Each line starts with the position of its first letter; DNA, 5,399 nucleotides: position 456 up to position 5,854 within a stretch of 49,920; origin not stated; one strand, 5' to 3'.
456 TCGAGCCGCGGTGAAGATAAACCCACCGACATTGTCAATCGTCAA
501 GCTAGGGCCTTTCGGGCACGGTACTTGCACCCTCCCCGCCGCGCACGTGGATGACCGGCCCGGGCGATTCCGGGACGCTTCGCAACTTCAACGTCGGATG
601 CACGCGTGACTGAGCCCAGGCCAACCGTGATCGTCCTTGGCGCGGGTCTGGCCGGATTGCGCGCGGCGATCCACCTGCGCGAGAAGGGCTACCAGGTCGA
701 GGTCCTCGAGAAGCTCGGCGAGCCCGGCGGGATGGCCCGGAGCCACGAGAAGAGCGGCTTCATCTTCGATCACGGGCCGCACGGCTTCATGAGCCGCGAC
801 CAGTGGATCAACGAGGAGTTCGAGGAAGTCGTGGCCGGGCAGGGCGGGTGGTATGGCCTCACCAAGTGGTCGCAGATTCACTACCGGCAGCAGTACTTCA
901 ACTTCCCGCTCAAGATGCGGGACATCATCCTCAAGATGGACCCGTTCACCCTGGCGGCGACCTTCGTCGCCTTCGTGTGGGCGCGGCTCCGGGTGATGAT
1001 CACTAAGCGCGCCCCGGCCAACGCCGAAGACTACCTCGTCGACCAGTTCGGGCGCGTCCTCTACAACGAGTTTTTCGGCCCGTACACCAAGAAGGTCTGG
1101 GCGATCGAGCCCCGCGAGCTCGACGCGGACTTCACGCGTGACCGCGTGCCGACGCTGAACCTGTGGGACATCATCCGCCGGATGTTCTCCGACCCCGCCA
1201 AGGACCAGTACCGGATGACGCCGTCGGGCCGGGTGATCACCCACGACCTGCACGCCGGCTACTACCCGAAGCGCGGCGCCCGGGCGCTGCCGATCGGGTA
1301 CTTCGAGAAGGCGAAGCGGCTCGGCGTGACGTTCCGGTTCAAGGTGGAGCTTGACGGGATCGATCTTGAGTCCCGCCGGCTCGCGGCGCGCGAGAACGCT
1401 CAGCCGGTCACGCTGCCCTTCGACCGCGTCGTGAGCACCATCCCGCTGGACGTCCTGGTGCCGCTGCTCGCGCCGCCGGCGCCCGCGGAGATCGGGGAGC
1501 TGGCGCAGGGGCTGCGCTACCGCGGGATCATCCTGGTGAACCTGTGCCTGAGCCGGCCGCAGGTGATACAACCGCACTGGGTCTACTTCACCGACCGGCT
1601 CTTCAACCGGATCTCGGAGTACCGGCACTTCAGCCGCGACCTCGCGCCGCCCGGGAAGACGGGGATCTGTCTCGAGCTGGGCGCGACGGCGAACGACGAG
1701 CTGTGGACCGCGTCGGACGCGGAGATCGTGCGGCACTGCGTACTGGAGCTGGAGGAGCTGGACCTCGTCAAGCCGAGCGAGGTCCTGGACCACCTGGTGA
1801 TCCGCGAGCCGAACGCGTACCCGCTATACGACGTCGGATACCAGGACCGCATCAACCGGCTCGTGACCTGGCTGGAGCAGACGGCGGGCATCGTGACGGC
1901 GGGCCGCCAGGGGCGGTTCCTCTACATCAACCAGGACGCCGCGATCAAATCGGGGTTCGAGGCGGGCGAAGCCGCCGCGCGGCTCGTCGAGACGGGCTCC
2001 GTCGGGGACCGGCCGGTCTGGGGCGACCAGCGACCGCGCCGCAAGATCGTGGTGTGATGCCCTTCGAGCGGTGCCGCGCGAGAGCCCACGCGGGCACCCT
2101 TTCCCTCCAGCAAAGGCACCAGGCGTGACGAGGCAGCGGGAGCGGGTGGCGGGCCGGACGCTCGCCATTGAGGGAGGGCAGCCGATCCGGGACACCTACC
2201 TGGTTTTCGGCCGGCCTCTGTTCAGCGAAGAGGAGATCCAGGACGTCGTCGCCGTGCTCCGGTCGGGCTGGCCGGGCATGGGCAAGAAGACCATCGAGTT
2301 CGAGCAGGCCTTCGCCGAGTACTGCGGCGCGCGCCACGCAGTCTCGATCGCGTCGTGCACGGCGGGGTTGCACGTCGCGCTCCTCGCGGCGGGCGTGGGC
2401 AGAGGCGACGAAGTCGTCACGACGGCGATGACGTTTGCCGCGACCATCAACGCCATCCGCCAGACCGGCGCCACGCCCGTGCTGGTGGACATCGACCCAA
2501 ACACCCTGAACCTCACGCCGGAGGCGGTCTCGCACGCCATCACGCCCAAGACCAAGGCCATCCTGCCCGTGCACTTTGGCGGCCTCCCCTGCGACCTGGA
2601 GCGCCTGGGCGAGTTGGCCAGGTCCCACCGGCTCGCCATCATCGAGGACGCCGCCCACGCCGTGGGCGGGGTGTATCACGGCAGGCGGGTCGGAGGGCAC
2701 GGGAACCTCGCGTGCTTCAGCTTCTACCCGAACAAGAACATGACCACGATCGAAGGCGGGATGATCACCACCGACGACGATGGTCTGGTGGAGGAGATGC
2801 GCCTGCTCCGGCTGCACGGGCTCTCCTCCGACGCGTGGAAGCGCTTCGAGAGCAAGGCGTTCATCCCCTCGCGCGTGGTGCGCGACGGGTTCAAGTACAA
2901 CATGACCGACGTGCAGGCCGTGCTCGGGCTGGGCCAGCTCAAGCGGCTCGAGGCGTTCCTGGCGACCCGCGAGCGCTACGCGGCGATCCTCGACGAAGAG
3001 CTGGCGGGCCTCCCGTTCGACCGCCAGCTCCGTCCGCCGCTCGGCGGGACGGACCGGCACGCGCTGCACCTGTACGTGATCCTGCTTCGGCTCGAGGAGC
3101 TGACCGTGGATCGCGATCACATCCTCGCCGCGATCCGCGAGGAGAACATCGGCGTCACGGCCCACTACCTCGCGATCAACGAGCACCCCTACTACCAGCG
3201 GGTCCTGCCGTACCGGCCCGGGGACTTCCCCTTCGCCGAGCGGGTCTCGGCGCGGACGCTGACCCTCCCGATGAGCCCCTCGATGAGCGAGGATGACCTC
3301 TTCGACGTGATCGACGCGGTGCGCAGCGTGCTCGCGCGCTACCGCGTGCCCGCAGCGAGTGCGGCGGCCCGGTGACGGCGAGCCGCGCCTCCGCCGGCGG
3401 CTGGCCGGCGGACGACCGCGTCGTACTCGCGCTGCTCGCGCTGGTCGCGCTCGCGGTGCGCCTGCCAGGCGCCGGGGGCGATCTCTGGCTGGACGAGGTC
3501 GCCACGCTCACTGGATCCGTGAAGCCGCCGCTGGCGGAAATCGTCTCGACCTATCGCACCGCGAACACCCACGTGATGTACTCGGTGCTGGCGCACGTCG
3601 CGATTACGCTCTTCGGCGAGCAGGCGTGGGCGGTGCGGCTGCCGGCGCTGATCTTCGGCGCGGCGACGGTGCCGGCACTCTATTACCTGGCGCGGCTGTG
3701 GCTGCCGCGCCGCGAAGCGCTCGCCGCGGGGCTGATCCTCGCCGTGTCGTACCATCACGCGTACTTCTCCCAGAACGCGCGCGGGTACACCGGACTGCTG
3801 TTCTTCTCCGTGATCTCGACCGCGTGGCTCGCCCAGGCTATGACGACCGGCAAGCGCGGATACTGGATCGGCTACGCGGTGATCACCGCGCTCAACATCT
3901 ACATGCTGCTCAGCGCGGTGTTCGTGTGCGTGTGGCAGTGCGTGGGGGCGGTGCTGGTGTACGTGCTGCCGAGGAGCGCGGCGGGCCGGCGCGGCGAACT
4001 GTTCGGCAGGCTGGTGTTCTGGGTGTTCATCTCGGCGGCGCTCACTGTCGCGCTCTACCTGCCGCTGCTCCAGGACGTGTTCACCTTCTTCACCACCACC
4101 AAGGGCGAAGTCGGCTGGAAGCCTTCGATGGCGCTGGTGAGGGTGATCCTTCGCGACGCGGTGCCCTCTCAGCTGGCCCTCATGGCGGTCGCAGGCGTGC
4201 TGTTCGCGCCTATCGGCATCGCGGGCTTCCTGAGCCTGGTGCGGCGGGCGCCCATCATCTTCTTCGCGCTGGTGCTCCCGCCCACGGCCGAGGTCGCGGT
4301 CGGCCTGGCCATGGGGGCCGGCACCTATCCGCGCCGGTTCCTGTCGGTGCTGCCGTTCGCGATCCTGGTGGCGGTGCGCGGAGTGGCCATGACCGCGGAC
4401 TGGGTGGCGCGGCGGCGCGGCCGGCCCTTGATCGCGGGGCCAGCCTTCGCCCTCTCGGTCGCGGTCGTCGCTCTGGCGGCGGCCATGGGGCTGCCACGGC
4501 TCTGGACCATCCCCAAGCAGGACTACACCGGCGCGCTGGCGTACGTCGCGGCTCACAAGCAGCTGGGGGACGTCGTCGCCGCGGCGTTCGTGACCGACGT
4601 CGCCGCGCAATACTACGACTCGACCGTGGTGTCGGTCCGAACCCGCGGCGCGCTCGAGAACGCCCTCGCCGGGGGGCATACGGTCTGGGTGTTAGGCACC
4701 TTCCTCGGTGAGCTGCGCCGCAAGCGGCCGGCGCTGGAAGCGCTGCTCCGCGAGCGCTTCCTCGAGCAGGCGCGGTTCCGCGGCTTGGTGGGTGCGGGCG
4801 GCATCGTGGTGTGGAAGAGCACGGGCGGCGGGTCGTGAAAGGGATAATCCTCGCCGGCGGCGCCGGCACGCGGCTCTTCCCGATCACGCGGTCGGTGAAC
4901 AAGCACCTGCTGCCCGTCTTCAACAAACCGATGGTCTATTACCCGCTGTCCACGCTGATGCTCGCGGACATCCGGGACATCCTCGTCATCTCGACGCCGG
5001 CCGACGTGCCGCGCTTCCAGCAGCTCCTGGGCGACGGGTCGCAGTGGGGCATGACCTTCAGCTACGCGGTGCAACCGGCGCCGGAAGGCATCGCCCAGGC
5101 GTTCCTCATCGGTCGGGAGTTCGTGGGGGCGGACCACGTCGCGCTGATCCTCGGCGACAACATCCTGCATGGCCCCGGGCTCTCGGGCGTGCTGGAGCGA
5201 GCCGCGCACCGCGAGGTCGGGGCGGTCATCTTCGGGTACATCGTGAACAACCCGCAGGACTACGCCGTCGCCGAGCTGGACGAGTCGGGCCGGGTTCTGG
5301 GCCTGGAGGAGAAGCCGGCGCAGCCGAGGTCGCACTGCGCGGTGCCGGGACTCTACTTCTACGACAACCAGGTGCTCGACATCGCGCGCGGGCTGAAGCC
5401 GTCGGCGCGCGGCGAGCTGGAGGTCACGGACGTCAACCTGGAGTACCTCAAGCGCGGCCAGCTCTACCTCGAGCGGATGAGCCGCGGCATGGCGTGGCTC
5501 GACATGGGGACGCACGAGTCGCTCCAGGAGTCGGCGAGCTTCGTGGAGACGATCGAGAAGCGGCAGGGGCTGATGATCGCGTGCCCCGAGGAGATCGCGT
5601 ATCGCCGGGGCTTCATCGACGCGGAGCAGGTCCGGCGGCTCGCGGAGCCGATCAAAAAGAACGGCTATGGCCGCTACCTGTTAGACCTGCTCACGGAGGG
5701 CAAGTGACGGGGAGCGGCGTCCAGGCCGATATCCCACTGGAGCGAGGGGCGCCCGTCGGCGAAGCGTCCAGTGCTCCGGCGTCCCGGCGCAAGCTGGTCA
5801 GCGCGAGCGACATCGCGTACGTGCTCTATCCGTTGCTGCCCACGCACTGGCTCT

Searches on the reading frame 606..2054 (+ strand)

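Call 22: search_protein_families(library=pfam, proteins=[window:606-2054:+], max_evalue=0.001)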
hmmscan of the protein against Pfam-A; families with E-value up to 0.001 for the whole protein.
window:606-2054:+ (483 aa): 9 families
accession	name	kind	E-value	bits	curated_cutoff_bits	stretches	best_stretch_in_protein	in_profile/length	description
PF01593.30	Amino_oxidase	-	5.2e-23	82.5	19.8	2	219-453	197-438/443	Flavin containing amine oxidoreductase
PF13450.12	NAD_binding_8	-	6.5e-15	55.6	21.9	1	10-66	1-59/68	NAD(P)-binding Rossmann-like domain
PF01266.30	DAO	-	3.4e-08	33.9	27.9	1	8-54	2-47/353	FAD dependent oxidoreductase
PF00890.30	FAD_binding_2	-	3e-07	30.4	20.4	1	8-47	2-39/414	FAD binding domain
PF03275.19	GLF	-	7.6e-06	26.2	26.3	0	156-183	2-28/203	UDP-galactopyranose mutase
PF12831.13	FAD_oxidored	-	5e-05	23.2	27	1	8-78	2-67/416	FAD dependent oxidoreductase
PF07992.20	Pyr_redox_2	-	0.00018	21.5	26.1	1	7-35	2-30/291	Pyridine nucleotide-disulphide oxidoreductase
PF03486.20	HI0933_like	-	0.00036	20.5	50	1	7-41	2-36/244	HI0933-like protein Rossmann domain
PF01494.25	FAD_binding_3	-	0.00082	19.1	22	0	7-47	3-43/349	FAD binding domain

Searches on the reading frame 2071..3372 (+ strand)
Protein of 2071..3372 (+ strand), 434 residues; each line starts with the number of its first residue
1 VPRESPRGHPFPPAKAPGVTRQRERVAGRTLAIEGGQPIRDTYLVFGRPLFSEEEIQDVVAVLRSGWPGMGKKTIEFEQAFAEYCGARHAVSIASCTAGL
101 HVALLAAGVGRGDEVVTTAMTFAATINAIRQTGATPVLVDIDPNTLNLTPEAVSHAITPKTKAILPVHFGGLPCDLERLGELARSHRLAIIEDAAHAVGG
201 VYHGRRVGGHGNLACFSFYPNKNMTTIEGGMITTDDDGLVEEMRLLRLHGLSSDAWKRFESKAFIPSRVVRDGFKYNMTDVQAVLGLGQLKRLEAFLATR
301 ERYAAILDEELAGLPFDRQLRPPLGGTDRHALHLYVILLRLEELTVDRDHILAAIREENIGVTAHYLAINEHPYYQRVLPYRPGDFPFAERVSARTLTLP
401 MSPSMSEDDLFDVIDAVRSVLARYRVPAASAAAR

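Call 22: search_protein_families(library=pfam, proteins=[window:2071-3372:+], max_evalue=0.001)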
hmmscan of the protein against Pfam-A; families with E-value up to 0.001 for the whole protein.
window:2071-3372:+ (434 aa): 2 families
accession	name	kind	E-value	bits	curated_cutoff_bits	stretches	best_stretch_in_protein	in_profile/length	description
PF01041.23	DegT_DnrJ_EryC1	-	1.7e-126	422.7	19.8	1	52-418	4-360/360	DegT/DnrJ/EryC1/StrS aminotransferase family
PF00155.27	Aminotran_1_2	-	5e-08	33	19.7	1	75-202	45-194/361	Aminotransferase class I and II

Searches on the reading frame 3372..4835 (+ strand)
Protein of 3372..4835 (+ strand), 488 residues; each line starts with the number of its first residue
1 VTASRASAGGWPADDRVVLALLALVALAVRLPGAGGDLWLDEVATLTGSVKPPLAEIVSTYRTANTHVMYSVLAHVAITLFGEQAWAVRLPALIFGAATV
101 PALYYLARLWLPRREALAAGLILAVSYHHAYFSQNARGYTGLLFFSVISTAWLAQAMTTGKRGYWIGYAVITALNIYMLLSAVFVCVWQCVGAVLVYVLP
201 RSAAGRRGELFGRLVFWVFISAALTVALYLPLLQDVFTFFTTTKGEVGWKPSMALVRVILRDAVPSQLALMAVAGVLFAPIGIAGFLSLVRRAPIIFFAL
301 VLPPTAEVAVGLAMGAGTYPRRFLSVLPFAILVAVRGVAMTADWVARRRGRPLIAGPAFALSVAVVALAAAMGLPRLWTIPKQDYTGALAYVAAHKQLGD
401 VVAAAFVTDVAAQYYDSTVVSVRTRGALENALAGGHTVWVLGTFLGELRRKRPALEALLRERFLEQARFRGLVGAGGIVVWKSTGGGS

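Call 22: search_protein_families(library=pfam, proteins=[window:3372-4835:+], max_evalue=0.001)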
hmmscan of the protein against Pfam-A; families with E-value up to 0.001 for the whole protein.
window:3372-4835:+ (488 aa): 1 family
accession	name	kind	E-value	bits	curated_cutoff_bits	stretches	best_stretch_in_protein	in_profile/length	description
PF13231.12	PMT_2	-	8.1e-09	36.3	26.1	1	69-188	5-124/160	Dolichyl-phosphate-mannose-protein mannosyltransferase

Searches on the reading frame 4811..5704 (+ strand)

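Call 22: search_protein_families(library=pfam, proteins=[window:4811-5704:+], max_evalue=0.001)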
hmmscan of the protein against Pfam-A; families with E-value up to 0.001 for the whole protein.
window:4811-5704:+ (298 aa): 2 families
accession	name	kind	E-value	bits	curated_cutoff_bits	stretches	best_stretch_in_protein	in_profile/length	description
PF00483.29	NTP_transferase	-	2.4e-66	224.3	21.2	1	10-246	1-243/245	Nucleotidyl transferase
PF12804.13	NTP_transf_3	-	7.5e-09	36.4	27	1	11-135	1-114/160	MobA-like NTP transferase domain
